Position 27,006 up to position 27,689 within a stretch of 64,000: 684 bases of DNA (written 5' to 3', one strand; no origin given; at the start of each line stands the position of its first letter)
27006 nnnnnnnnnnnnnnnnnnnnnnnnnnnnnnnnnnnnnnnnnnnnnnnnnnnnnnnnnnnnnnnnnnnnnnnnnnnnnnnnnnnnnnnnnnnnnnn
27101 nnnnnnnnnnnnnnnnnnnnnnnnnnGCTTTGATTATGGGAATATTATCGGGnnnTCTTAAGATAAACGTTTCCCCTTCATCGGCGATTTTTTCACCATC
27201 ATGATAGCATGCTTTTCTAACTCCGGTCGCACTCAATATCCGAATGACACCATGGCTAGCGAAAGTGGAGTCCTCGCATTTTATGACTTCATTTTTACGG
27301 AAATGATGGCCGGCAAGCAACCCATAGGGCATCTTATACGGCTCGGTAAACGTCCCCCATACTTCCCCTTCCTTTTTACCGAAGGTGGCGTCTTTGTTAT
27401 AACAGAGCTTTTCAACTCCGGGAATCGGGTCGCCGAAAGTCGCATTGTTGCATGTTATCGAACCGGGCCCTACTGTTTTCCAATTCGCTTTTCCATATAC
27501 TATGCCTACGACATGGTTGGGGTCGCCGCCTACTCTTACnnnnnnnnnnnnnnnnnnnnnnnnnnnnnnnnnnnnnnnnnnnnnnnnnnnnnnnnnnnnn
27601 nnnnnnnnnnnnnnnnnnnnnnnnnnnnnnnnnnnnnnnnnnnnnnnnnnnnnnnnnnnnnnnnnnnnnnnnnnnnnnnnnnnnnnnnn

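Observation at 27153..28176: Contingency locus: secreted coiled-coil/Cys-module protein switched OFF by a G9 tract in its signal-peptide codons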

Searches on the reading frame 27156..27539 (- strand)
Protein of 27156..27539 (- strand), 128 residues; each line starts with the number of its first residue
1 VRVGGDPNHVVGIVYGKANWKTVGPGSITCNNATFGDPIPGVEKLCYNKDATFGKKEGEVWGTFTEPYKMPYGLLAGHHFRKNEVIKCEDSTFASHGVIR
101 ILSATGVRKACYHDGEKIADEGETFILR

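Call 50: predict_structure(alignment_id=A2)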
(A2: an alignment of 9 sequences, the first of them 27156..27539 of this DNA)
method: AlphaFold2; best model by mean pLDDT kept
length: 128 residues; sequences in the alignment: 9
mean_pLDDT: 79.5   pTM: 0.71
mean pLDDT of the five models: 79.5, 77.6, 77.6, 75.4, 71.1
residues with pLDDT >= 90: 18; 70-90: 83; 50-70: 20; < 50: 7
segments of 3 or more residues with pLDDT < 50: 1-7
pLDDT, mean of each block of 10 residues (from residue 1): 50 87 87 87 77 73 82 85 90 68 70 89 90
secondary structure, 60 per line:
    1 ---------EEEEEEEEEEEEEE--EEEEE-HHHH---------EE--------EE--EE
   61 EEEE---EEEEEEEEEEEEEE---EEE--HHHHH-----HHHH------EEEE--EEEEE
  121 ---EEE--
elements in order: E10-23 E26-30 H32-35 E59-64 E68-81 E85-87 H90-94 H100-103 E110-113 E116-120 E124-126

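Call 75: fold_search(model_id=the predicted structure, library=pdb)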
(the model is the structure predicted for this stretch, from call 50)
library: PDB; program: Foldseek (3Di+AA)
matches with E <= 10: 240; with E <= 0.001: 0
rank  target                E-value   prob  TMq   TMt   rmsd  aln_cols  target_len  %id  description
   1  4qey_B                1.5e-01  0.21  0.21  0.22  12.1       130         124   12  Crystal structure of a DUF4425 family protein (BACOVA_05332) from Bacteroides ovatus ATCC 8483 at 2.52 A resolution (released 2014-07-16)
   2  7lhg_K                3.4e-01  0.08  0.19  0.16  14.8       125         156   10  Cryo-EM structure of E. coli P pilus tip assembly intermediate PapC-PapD-PapK-PapG in the first conformation (released 2021-08-11)
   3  7f9l_L                4.2e-01  0.04  0.14  0.14  11.8       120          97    7  Crystal structure of the variable region of Plasmodium RIFIN #6 (PF3D7_1400600) in complex with LAIR1 (with T67L, N69S (released 2021-08-18)
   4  4jg9_A                6.6e-01  0.06  0.17  0.17  12.9       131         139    7  X-ray Crystal Structure of a Putative Lipoprotein from Bacillus anthracis (released 2013-03-20)
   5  4q7j_B                6.6e-01  0.04  0.13  0.07  12.6       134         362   10  Complex structure of viral RNA polymerase (released 2014-08-27)
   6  3u6g_B                7.0e-01  0.10  0.23  0.23  13.3       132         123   11  Crystal structure of a domain of unknown function, DUF4425 (BVU_3708) from Bacteroides vulgatus ATCC 8482 at 1.35 A re (released 2011-11-02)
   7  7jzk_A                7.8e-01  0.03  0.12  0.13  11.9       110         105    7  Crystal structure of LAIR1 ectodomain (from MGD21) in complex with Plasmodium RIFIN (PF3D7_0401300) V2 domain (released 2021-05-26)
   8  7dan_C                1.0e+00  0.07  0.20  0.06  11.6       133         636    8  Structure of the Ca2+-bound wild-type peptidylarginine deiminase type III (PAD3) (released 2021-06-02)
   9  7dan_A                1.0e+00  0.05  0.14  0.05  12.2        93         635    9  Structure of the Ca2+-bound wild-type peptidylarginine deiminase type III (PAD3) (released 2021-06-02)
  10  3zmn_B                1.0e+00  0.02  0.13  0.10  16.1       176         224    8  VP17, a capsid protein of bacteriophage P23-77 (released 2013-05-15)
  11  7kzw                  1.1e+00  0.06  0.17  0.17  14.0       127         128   11  Crystal structure of FTT_1639c from Francisella tularensis str. tularensis SCHU S4 (released 2020-12-30)
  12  7d56_C                1.2e+00  0.06  0.20  0.06  11.6       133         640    8  Structure of the peptidylarginine deiminase type III (PAD3) in complex with Cl-amidine (released 2021-06-02)
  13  5ooa                  1.3e+00  0.07  0.17  0.18   9.8        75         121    7  Streptomyces PAC13 (Y89F) with uridine (released 2017-08-23)
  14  7dan_B                1.3e+00  0.06  0.19  0.05  12.0        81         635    7  Structure of the Ca2+-bound wild-type peptidylarginine deiminase type III (PAD3) (released 2021-06-02)
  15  7f9l_G                1.3e+00  0.03  0.14  0.17  11.2       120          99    8  Crystal structure of the variable region of Plasmodium RIFIN #6 (PF3D7_1400600) in complex with LAIR1 (with T67L, N69S (released 2021-08-18)
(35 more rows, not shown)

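Call 76: search_solved_structures(query=A2, max_evalue=1)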
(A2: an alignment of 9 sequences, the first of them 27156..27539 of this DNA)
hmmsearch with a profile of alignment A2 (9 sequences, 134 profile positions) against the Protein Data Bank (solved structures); distinct sequences matched with E-value up to 1: 0.
